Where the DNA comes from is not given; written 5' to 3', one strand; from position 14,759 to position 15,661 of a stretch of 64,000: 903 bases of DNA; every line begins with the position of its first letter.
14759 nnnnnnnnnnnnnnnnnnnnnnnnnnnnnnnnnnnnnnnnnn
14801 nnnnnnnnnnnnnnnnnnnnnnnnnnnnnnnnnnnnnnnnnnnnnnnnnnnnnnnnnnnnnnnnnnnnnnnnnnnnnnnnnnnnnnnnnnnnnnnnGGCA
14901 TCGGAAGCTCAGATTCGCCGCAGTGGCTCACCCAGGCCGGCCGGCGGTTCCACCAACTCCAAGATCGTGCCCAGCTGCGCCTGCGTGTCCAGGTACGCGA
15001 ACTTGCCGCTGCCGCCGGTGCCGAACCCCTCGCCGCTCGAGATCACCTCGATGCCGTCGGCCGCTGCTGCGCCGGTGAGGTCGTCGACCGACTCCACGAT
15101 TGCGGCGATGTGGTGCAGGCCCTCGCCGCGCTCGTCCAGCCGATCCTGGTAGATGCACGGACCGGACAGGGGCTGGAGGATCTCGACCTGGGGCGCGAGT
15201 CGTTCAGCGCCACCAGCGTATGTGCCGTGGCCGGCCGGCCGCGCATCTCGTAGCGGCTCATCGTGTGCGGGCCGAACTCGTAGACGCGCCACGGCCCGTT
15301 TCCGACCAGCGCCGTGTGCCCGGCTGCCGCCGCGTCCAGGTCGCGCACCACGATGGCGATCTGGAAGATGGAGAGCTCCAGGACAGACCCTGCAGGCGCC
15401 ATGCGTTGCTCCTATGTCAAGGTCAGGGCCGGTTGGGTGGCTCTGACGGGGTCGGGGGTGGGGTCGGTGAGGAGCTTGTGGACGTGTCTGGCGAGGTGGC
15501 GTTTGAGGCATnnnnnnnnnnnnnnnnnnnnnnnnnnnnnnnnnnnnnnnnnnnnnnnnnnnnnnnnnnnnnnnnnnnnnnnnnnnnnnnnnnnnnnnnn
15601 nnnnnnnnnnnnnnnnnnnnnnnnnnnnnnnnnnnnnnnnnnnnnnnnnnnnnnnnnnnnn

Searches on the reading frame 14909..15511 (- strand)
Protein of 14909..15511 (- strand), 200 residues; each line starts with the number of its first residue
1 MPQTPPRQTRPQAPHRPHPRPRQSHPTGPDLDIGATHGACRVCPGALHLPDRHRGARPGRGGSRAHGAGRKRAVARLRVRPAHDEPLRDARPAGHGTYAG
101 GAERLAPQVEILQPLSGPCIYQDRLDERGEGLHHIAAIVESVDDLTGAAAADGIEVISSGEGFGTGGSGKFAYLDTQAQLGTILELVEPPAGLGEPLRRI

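Call 69: search_protein_families(library=pfam, proteins=[window:14909-15511:-], max_evalue=0.001)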
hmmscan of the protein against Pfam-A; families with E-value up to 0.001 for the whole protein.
window:14909-15511:- (200 aa): 1 family
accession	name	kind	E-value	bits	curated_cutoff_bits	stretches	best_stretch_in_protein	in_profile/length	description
PF13669.12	Glyoxalase_4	-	3.6e-08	34.1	27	1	98-173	42-109/109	Glyoxalase/Bleomycin resistance protein/Dioxygenase superfamily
